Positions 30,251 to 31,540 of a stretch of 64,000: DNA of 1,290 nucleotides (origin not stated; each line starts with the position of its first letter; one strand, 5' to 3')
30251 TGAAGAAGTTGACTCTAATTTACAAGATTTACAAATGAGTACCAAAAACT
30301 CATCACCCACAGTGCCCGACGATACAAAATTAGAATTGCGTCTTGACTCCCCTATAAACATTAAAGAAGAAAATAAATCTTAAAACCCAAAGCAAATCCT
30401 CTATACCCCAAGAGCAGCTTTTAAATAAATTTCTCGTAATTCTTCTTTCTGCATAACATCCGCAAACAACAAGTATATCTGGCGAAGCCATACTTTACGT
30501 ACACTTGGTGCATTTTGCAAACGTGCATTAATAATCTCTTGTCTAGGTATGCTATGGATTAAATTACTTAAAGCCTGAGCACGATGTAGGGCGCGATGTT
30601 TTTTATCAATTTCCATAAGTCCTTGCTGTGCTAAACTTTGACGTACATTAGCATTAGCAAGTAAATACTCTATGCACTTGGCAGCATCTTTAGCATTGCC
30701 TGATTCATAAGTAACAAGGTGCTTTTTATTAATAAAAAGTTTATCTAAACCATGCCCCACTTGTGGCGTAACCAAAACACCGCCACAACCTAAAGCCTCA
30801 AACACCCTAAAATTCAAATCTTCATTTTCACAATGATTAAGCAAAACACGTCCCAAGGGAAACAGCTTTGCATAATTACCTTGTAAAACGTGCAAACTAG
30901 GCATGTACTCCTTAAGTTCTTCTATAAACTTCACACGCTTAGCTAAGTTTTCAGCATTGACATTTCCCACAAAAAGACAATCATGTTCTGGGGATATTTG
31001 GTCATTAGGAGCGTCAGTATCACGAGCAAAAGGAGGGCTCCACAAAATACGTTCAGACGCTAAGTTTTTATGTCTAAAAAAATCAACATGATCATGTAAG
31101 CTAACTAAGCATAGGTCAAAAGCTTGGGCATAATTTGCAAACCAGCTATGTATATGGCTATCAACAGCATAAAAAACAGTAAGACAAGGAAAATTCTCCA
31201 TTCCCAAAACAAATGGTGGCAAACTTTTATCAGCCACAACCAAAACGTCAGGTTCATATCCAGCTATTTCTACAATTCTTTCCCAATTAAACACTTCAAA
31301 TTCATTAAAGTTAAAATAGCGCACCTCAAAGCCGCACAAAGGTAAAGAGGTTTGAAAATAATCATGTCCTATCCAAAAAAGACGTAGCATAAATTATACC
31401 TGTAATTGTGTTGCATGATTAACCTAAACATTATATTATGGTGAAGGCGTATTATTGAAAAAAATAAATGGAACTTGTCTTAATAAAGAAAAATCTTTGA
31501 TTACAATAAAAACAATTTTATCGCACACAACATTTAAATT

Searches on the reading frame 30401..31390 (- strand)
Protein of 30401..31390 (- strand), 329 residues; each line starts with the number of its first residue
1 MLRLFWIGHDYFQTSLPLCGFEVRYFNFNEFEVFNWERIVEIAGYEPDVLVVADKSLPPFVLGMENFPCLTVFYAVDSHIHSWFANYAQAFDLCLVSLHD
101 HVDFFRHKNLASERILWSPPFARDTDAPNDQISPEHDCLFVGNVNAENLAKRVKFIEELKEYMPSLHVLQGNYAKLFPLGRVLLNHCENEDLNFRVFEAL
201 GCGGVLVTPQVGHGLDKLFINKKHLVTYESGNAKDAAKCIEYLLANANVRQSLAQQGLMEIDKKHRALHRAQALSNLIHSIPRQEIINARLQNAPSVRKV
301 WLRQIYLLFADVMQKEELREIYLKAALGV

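Call 57: search_protein_families(library=pfam, proteins=[window:30401-31390:-], max_evalue=0.001)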
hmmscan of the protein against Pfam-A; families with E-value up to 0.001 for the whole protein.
window:30401-31390:- (329 aa): 2 families
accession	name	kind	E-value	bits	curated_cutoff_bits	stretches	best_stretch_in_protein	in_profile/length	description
PF13524.12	Glyco_trans_1_2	-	3.2e-19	69.8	25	1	167-274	34-142/144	Glycosyl transferase-like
PF00534.26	Glycos_transf_1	-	0.00027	20.9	26.4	0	195-257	108-169/172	Glycosyl transferases group 1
